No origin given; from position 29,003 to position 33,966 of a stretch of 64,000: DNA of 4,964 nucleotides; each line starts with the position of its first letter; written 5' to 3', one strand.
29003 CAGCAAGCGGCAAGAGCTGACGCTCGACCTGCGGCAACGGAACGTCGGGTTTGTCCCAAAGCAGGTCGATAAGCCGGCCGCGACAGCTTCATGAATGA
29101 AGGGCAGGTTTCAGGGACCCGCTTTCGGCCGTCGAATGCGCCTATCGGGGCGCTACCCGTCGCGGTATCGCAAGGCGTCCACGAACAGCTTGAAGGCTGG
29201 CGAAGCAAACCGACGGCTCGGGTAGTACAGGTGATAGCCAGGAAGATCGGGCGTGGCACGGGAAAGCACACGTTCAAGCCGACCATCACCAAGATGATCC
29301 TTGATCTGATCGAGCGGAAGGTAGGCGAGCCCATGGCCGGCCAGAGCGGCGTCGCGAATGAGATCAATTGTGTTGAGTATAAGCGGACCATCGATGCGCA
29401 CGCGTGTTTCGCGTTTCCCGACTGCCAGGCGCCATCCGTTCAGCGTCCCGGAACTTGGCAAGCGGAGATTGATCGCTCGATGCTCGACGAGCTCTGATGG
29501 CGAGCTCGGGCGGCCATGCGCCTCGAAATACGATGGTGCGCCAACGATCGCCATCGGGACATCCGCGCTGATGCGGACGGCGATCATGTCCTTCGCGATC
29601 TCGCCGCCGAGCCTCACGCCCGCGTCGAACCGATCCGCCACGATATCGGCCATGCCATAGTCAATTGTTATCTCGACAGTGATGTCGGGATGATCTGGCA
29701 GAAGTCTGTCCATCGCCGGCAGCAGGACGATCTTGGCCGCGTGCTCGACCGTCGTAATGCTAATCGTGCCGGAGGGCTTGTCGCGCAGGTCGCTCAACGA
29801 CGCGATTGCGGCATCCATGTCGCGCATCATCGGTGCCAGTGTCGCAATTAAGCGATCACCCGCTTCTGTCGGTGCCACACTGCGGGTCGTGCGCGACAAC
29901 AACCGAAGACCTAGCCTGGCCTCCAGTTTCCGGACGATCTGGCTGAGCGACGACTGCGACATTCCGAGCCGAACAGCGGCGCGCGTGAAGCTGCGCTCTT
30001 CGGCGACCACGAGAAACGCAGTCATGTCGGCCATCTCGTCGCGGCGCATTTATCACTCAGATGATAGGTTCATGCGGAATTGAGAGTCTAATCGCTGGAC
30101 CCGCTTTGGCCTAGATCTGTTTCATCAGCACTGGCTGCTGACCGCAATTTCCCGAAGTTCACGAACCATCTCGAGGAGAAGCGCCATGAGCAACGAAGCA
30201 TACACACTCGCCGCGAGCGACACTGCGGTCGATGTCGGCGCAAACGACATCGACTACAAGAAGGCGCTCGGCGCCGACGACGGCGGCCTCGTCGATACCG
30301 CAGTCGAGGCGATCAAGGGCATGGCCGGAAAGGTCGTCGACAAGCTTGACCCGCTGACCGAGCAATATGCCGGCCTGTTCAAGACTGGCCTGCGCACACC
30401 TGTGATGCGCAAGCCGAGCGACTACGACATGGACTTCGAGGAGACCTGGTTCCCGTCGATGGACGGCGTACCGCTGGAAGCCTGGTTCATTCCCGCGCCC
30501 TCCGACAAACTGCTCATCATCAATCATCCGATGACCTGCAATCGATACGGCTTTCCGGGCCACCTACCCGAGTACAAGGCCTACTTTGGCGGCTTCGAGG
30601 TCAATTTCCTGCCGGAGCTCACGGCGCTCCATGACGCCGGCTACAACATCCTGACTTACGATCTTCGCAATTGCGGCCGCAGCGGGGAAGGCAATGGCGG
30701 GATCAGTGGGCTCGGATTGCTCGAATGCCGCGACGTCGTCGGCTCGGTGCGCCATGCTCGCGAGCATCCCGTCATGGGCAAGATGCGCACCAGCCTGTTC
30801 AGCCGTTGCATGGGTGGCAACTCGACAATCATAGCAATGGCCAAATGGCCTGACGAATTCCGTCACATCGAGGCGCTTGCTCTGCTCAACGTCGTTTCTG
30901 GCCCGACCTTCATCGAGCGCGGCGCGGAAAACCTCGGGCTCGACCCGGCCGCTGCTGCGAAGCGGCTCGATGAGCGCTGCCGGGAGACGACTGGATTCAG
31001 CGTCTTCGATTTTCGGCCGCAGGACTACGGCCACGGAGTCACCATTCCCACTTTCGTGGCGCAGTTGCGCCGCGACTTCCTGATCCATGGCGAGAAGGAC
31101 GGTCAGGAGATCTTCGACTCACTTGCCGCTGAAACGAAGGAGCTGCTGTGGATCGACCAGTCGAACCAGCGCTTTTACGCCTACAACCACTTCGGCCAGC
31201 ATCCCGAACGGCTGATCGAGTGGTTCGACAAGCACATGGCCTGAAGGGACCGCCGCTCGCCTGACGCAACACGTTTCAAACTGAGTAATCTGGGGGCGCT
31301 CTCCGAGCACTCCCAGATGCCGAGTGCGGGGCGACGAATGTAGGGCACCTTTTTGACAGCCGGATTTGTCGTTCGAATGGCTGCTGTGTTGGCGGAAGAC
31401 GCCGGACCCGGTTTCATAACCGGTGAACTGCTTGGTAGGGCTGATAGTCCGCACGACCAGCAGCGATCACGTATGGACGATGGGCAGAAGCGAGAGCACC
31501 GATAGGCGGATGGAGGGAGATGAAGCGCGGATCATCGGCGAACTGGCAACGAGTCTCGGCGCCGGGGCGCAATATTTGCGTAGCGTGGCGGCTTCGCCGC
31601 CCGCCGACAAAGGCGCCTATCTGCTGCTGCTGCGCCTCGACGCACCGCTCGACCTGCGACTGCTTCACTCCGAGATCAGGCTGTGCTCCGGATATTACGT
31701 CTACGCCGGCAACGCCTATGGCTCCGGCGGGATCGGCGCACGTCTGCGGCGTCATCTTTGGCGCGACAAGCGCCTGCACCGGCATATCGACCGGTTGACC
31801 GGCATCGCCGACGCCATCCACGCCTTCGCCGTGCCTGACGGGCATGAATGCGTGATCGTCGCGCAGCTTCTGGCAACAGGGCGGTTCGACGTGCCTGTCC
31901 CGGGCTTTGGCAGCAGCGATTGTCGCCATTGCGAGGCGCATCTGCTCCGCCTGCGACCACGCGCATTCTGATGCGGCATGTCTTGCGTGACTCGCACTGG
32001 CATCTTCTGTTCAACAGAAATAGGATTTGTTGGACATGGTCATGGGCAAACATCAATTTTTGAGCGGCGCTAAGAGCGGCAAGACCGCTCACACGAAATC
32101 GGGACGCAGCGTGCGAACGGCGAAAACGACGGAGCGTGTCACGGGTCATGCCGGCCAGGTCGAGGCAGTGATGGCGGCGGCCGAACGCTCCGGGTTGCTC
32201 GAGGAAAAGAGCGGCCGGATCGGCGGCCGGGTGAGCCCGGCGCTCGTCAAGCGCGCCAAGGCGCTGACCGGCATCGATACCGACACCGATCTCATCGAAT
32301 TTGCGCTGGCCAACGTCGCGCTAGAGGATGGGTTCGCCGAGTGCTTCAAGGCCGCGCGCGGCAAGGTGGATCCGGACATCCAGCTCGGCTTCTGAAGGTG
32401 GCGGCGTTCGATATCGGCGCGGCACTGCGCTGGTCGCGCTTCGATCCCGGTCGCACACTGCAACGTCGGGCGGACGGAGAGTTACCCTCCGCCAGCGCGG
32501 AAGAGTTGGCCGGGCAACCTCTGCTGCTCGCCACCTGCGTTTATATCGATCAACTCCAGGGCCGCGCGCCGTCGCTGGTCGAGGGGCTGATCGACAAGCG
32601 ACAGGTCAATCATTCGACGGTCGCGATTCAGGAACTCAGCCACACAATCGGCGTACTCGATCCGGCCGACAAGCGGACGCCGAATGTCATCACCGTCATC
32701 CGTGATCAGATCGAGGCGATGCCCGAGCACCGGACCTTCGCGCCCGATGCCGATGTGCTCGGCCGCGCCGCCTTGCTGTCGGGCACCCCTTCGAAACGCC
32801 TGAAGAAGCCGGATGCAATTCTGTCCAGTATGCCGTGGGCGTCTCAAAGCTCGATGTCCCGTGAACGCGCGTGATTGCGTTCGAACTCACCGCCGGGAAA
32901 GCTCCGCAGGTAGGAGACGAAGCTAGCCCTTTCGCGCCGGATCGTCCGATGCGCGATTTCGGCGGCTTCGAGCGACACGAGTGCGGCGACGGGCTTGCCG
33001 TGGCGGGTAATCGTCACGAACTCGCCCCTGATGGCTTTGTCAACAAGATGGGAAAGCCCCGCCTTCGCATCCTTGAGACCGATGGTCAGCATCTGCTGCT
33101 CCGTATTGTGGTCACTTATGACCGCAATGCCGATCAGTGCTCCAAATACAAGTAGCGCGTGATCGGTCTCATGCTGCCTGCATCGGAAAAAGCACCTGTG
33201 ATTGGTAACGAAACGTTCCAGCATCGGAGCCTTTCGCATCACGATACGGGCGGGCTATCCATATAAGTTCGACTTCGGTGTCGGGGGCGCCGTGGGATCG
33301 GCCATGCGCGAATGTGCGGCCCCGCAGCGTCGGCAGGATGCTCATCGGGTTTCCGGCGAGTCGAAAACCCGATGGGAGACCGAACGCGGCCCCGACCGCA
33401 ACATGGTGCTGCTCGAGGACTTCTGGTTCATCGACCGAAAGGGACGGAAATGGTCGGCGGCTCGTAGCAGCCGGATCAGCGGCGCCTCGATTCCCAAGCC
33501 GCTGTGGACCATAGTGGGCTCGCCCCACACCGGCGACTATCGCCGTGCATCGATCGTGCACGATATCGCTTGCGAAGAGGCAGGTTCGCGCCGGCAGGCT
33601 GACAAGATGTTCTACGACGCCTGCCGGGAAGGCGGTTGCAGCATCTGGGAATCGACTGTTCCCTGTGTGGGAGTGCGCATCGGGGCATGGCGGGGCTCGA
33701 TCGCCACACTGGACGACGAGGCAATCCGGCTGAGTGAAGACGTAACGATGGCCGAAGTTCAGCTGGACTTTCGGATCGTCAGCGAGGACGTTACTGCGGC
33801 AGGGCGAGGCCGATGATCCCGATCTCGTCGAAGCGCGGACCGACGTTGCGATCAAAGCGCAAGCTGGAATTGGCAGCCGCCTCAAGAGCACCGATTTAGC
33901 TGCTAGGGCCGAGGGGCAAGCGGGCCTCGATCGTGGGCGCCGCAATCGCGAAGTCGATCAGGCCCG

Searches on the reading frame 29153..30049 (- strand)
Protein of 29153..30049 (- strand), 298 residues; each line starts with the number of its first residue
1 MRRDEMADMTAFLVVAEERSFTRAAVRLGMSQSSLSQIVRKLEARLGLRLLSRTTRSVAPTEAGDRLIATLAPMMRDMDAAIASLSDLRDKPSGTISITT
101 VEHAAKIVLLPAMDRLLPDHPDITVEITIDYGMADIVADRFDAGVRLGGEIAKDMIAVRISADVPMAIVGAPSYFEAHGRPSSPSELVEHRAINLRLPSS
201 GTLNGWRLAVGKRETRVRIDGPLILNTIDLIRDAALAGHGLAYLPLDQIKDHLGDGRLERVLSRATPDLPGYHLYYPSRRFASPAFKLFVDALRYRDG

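Call 24: search_protein_families(library=pfam, proteins=[window:29153-30049:-], max_evalue=0.001)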
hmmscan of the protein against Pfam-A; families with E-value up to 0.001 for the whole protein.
window:29153-30049:- (298 aa): 2 families
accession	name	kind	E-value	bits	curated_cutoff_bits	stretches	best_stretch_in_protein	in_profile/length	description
PF03466.25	LysR_substrate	-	3e-32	112.1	28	1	90-294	2-205/209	LysR substrate binding domain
PF00126.33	HTH_1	-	2.6e-21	75.8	26.6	1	8-64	3-59/60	Bacterial regulatory helix-turn-helix protein, lysR family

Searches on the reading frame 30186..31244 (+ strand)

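Call 24: search_protein_families(library=pfam, proteins=[window:30186-31244:+], max_evalue=0.001)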
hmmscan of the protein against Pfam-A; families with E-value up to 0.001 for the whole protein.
window:30186-31244:+ (352 aa): 1 family
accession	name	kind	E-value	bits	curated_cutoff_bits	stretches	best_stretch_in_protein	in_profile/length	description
PF12146.15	Hydrolase_4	-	0.00062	19.6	27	0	146-226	25-102/239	Serine aminopeptidase, S33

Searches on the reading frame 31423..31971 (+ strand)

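Call 24: search_protein_families(library=pfam, proteins=[window:31423-31971:+], max_evalue=0.001)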
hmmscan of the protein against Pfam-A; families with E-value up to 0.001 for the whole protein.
window:31423-31971:+ (182 aa): 1 family
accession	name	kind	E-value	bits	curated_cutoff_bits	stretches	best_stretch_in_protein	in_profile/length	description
PF01986.22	DUF123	-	6.2e-17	62.3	25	1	86-175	2-94/95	Domain of unknown function DUF123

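Call 27: search_protein_families(library=padloc, proteins=[window:31423-31971:+], max_evalue=0.01)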
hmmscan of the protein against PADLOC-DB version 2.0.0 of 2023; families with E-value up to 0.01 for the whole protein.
window:31423-31971:+ (182 aa): 0 families

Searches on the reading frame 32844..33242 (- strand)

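Call 61: search_protein_families(library=pfam, proteins=[window:32844-33242:-], max_evalue=0.01)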
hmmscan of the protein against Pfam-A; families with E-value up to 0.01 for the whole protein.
window:32844-33242:- (132 aa): 1 family
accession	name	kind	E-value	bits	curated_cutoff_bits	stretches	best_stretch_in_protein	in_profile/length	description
PF02604.26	PhdYeFM_antitox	-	5.4e-11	42.5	29.8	1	51-102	1-53/74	Antitoxin Phd_YefM, type II toxin-antitoxin system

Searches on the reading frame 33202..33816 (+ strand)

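Call 24: search_protein_families(library=pfam, proteins=[window:33202-33816:+], max_evalue=0.001)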
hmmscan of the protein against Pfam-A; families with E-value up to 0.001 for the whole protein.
window:33202-33816:+ (204 aa): 1 family
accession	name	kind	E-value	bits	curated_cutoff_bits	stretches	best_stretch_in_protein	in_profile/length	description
PF07087.16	DUF1353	-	7.6e-16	57.9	22.5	1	69-153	2-86/91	Protein of unknown function (DUF1353)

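Call 27: search_protein_families(library=padloc, proteins=[window:33202-33816:+], max_evalue=0.01)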
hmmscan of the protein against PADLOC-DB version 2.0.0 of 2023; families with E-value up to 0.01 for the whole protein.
window:33202-33816:+ (204 aa): 0 families
